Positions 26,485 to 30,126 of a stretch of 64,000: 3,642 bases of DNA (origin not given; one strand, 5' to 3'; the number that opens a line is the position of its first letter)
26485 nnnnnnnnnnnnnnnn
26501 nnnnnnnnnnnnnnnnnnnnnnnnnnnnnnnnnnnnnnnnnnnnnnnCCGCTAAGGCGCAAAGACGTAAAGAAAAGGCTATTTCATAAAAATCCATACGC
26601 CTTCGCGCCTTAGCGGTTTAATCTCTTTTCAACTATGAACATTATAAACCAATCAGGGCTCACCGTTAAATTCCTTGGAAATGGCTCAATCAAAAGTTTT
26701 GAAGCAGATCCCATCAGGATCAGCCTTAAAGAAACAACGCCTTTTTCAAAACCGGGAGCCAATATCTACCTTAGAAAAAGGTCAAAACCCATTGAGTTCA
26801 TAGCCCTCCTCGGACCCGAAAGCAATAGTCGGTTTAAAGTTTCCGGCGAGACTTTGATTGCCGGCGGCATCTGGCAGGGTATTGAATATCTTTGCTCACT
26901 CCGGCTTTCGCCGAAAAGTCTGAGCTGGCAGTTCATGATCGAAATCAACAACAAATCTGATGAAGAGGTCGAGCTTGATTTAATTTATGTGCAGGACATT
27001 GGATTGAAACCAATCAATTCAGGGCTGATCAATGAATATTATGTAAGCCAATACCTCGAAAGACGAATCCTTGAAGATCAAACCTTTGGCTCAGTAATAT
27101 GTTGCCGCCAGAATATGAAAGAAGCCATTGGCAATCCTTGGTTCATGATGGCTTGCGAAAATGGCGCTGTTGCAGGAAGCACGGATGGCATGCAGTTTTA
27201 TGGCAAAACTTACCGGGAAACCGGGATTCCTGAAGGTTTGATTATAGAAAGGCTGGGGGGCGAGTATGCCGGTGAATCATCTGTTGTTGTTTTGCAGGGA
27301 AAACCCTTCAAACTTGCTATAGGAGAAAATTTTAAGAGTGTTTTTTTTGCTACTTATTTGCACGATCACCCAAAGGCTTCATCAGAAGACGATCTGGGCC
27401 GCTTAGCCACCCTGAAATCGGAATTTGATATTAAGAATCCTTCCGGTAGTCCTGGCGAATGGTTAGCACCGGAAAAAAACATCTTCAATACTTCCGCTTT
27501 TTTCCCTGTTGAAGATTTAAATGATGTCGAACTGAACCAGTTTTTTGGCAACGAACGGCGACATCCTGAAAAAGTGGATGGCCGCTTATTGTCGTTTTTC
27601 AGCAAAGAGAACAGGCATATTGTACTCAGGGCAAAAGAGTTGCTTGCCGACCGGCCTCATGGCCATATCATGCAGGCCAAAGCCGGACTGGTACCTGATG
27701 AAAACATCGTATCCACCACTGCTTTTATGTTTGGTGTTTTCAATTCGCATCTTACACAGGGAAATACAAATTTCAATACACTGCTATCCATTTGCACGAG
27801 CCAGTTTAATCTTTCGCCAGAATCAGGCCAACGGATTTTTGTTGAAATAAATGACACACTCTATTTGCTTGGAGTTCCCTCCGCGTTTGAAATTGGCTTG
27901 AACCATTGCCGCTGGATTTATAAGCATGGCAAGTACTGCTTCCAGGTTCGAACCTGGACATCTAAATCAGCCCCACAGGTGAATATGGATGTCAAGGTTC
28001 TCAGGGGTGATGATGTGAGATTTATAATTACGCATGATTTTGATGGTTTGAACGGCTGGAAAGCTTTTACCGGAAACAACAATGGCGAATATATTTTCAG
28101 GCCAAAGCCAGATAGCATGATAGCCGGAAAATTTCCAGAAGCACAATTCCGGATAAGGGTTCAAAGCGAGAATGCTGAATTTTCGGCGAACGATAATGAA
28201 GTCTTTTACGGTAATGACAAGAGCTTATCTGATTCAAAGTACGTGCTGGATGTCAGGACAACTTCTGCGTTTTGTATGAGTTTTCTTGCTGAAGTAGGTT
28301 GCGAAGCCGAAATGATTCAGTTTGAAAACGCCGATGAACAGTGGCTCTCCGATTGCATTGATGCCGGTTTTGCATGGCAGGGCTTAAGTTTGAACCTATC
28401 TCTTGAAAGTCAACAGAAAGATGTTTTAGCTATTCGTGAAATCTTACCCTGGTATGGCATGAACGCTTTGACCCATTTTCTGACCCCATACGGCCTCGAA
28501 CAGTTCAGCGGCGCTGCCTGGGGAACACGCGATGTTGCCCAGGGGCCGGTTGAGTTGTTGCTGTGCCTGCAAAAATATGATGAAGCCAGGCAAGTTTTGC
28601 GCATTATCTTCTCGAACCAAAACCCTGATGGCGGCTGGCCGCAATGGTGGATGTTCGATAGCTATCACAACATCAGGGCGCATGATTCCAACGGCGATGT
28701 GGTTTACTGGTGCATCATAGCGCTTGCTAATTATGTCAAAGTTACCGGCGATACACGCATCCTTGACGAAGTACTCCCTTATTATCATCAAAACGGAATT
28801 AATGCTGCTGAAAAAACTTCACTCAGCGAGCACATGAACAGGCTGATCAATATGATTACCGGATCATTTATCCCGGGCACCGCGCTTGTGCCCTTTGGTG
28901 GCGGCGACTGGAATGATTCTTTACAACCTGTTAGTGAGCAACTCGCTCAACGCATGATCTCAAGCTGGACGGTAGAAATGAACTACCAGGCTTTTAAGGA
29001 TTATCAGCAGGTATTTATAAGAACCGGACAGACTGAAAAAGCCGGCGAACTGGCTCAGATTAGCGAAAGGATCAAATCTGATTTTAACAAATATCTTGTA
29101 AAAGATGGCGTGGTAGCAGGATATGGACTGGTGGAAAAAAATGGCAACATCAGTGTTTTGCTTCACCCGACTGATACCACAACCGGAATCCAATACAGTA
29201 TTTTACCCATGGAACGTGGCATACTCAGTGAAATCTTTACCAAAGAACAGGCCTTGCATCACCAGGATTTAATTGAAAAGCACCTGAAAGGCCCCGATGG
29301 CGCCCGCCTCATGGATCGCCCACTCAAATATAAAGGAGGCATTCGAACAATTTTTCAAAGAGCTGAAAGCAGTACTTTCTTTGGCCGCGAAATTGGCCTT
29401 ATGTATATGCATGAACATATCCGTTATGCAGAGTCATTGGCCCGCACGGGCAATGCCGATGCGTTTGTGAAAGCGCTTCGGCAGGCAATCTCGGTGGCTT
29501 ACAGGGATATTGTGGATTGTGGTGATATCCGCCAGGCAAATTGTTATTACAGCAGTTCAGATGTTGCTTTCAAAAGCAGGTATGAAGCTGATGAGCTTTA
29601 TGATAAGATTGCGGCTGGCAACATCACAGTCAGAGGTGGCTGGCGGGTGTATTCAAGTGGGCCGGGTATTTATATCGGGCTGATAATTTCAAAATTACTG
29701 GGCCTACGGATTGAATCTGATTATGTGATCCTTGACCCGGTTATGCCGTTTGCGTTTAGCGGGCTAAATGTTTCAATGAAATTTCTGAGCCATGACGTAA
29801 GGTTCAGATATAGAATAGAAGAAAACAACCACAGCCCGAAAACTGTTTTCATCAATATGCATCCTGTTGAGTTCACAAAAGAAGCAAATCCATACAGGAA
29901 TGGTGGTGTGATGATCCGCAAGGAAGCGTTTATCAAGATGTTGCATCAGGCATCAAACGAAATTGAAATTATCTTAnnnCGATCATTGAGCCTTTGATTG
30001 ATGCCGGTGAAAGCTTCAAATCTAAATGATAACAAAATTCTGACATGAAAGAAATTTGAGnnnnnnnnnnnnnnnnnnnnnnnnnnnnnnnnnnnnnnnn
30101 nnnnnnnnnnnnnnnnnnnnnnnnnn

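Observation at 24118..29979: Signal-less GH35-like and GH94-like pair directly downstream of the symporter: a cytoplasmic transglycosylation/phosphorolysis module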

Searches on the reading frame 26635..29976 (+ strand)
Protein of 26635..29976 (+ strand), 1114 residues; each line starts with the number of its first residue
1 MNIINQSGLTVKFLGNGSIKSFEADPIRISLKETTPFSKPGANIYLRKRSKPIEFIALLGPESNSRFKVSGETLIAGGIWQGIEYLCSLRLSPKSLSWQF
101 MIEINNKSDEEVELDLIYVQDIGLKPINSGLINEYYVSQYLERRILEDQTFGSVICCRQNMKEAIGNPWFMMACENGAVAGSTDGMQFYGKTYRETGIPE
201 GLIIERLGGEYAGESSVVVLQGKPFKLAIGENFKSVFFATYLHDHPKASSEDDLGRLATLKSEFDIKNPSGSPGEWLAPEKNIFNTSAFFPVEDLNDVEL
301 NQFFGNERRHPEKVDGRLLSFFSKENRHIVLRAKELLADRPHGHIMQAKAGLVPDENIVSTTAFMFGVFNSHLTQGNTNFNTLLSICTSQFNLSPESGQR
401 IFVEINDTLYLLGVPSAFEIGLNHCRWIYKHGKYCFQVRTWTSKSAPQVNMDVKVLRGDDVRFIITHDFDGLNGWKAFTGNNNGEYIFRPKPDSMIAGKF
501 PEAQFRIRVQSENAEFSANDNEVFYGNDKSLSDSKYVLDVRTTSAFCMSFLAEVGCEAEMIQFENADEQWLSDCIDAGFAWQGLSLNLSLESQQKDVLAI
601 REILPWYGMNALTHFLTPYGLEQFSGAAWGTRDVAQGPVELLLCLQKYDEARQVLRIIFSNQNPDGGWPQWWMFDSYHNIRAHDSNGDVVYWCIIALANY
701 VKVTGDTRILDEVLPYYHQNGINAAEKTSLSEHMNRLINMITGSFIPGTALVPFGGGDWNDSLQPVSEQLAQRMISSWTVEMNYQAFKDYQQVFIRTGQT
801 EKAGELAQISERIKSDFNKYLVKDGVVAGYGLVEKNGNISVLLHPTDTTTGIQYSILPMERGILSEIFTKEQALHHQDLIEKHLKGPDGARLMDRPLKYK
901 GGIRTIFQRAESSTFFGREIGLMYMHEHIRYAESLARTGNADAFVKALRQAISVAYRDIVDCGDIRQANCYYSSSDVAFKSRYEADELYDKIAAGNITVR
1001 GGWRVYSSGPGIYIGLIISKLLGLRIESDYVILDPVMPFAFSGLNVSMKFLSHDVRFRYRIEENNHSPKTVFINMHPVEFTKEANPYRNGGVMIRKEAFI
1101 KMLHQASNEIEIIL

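Call 5: search_protein_families(library=pfam, proteins=[window:26635-29976:+], max_evalue=0.01)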
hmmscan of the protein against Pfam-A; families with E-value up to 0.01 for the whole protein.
window:26635-29976:+ (1114 aa): 6 families
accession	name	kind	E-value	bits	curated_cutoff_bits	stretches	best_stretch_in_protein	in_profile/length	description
PF21250.3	SOGP_2nd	-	1.6e-56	191.7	27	1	307-549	3-246/249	Glycoside phosphorylase supersandwich domain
PF21958.2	SOGP_N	-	1.9e-51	175.2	27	1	12-238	1-224/225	SOGP N-terminal domain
PF17167.11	Glyco_hydro_94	-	1.2e-13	51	27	1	683-978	118-388/420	Glycosyl hydrolase 94 superfamily, catalytic domain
PF21270.2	SOGP_4th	-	1.4e-10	41.7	27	1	1023-1112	1-89/90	Glycoside phosphorylase C-terminal domain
PF06202.20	GDE_C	-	5.8e-07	29.2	21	1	620-895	21-270/367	Amylo-alpha-1,6-glucosidase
PF06165.18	GH94_b-supersand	-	1.9e-06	28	23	1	102-237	115-248/251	Glycosyl hydrolase 94, supersandwich domain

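Call 8: search_solved_structures(query=window:26635-29976:+, max_evalue=0.001, show_alignments=2)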
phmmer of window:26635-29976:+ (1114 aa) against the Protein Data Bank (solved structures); distinct sequences matched with E-value up to 0.001: 12.
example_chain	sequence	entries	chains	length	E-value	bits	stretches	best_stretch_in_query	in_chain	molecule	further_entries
5h3z_A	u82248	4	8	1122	8.6e-182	610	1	4-1103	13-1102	Uncharacterized protein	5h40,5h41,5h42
8rf9_A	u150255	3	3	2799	1.1e-09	40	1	571-814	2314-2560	Cyclic beta 1-2 glucan synthetase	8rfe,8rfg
8rf0_A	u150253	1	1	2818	1.2e-09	40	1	571-814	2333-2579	Cyclic beta-(1,2)-glucan synthase NdvB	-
8ho9_A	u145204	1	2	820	2.1e-07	32.5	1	621-764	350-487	Cellobiose phosphorylase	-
8ho7_A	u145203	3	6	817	1.1e-06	30.2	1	622-763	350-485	Cellobiose phosphorylase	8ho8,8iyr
8hob_A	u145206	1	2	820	1.3e-06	29.9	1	621-763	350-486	Cellobiose phosphorylase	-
3qde_A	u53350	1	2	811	2e-06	29.3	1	622-763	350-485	Cellobiose phosphorylase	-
3s4c_A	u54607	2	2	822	0.00018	22.8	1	628-763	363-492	Lactose Phosphorylase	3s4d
3rrs_A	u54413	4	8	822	0.00019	22.7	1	628-763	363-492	Cellobiose phosphorylase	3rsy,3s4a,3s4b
3afj_A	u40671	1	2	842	0.00047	21.4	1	628-764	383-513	Cellobiose Phosphorylase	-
2cqs_A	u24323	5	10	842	0.00051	21.3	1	628-764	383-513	Cellobiose Phosphorylase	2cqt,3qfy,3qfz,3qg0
3act_A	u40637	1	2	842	0.00051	21.3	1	628-764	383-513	Cellobiose Phosphorylase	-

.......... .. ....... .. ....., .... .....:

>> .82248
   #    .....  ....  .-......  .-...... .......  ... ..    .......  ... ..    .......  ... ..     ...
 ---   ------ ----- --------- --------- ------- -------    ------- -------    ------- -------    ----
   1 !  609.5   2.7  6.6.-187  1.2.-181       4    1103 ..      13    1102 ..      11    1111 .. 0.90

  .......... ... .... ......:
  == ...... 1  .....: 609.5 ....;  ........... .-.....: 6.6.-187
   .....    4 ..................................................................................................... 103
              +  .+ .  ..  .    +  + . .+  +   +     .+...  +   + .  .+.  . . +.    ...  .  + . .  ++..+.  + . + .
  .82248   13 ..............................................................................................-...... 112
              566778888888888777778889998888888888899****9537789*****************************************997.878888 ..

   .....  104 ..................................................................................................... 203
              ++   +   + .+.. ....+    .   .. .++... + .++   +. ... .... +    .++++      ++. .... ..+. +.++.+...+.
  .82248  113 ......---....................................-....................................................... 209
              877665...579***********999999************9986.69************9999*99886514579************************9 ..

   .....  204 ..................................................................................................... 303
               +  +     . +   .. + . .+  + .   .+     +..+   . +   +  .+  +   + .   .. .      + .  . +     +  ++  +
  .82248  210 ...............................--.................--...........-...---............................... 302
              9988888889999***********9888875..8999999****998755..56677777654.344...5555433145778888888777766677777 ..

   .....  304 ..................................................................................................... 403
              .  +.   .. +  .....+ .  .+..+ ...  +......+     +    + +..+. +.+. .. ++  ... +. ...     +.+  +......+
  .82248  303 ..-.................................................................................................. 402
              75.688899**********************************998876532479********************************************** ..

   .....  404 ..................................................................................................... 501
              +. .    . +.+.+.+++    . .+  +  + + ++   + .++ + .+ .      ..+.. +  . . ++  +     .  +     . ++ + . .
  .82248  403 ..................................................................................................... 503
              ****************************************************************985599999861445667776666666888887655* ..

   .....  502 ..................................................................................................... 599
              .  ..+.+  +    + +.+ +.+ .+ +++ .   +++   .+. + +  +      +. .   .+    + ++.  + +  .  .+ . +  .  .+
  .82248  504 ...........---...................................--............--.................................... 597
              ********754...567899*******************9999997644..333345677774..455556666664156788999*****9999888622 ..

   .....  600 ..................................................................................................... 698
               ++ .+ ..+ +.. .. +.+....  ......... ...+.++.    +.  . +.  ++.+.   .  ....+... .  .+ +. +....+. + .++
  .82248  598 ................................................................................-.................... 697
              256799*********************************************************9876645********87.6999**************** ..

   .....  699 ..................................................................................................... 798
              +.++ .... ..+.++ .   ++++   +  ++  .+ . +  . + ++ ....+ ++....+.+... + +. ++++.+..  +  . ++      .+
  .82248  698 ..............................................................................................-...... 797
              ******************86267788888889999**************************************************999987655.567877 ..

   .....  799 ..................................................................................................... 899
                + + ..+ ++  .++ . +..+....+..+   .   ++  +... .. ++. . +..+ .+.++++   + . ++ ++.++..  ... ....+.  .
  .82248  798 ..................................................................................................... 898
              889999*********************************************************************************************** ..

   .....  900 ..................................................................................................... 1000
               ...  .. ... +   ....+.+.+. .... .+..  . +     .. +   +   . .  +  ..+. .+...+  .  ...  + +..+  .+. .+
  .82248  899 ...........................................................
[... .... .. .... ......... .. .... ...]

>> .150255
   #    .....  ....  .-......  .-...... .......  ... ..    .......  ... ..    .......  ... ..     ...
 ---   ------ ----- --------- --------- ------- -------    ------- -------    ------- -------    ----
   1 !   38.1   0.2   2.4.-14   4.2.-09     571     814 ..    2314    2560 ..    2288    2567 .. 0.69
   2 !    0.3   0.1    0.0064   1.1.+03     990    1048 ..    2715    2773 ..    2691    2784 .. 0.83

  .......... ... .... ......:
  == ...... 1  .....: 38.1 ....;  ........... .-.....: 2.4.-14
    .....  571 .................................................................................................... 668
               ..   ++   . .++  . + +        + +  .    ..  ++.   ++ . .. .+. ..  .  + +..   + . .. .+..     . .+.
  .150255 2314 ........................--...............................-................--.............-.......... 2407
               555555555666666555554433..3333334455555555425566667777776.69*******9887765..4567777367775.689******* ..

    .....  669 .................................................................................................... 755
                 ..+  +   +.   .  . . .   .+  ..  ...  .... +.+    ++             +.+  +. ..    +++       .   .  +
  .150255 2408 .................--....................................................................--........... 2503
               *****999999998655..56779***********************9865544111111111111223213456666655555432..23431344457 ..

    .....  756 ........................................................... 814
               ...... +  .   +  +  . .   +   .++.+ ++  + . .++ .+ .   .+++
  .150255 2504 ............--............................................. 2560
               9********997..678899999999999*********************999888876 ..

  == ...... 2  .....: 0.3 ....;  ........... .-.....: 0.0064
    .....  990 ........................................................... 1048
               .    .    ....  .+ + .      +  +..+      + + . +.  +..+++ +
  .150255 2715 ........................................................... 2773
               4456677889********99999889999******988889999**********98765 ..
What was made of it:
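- On GH94 1,2-beta-oligoglucan phosphorylase (SOGP, EC 2.4.1.333): Aligned with LpSOGP over residues 4-1103 (call 8).
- Identity of the GH94 protein: it has the four-domain SOGP architecture (call 5) and matches LpSOGP at E 9e-182 (call 8).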

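Call 21: find_encoding_contigs(protein=window:26635-29976:+, flank=10000, max_places=4)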
Protein window:26635-29976:+ (1114 aa): 1 contig read that carries it; 1 place shown.
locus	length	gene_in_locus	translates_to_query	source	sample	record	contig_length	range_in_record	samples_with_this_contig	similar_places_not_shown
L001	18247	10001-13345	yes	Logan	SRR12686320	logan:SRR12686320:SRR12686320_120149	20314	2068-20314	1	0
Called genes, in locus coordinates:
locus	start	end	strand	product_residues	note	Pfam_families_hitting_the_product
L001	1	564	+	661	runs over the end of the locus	PF13205:Big_5, PF10091:Glycoamylase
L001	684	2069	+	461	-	PF10091:Glycoamylase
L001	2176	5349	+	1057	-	PF00754:F5_F8_type_C, PF22633:F5_F8_type_C_2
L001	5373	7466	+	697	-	PF07690:MFS_1, PF13347:MFS_2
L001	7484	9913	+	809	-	PF01301:Glyco_hydro_35, PF02449:Glyco_hydro_42, PF22369:GLMA_2nd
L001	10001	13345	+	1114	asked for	PF21958:SOGP_N, PF06165:GH94_b-supersand (faint), PF21250:SOGP_2nd, PF06202:GDE_C (weak), PF17167:Glyco_hydro_94, PF21270:SOGP_4th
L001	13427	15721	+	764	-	PF00933:Glyco_hydro_3, PF01915:Glyco_hydro_3_C, PF14310:Fn3-like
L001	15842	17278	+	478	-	PF00083:Sugar_tr, PF07690:MFS_1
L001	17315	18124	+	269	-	PF02230:Abhydrolase_2, PF01738:DLH (weak), PF00326:Peptidase_S9 (faint)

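Call 64: search_protein_families(library=ncbifam, proteins=[window:26635-29976:+], max_evalue=0.001)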
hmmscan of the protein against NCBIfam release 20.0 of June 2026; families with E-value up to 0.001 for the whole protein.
window:26635-29976:+ (1114 aa): 0 families

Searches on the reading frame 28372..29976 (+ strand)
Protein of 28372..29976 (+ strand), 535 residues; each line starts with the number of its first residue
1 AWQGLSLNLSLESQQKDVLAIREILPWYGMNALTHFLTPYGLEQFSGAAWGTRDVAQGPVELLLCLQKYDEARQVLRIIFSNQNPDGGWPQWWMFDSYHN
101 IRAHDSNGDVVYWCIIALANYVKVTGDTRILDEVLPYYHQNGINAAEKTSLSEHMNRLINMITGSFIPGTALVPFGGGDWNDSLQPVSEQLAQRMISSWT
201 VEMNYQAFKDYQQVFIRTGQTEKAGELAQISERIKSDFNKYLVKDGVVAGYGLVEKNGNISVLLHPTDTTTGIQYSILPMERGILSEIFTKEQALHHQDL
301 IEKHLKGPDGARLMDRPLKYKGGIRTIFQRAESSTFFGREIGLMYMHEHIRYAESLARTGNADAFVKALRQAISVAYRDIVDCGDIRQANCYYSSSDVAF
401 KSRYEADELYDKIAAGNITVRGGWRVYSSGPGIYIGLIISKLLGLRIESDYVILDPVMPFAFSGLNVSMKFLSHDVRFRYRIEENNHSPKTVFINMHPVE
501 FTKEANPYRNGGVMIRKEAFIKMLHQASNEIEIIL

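Call 20: search_solved_structures(query=window:28372-29976:+, max_evalue=1e-20, show_alignments=1)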
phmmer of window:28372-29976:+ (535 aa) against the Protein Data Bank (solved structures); distinct sequences matched with E-value up to 1e-20: 1.
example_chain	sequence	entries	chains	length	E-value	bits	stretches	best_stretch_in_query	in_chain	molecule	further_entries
5h3z_A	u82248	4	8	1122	8.9e-120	403.9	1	21-524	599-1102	Uncharacterized protein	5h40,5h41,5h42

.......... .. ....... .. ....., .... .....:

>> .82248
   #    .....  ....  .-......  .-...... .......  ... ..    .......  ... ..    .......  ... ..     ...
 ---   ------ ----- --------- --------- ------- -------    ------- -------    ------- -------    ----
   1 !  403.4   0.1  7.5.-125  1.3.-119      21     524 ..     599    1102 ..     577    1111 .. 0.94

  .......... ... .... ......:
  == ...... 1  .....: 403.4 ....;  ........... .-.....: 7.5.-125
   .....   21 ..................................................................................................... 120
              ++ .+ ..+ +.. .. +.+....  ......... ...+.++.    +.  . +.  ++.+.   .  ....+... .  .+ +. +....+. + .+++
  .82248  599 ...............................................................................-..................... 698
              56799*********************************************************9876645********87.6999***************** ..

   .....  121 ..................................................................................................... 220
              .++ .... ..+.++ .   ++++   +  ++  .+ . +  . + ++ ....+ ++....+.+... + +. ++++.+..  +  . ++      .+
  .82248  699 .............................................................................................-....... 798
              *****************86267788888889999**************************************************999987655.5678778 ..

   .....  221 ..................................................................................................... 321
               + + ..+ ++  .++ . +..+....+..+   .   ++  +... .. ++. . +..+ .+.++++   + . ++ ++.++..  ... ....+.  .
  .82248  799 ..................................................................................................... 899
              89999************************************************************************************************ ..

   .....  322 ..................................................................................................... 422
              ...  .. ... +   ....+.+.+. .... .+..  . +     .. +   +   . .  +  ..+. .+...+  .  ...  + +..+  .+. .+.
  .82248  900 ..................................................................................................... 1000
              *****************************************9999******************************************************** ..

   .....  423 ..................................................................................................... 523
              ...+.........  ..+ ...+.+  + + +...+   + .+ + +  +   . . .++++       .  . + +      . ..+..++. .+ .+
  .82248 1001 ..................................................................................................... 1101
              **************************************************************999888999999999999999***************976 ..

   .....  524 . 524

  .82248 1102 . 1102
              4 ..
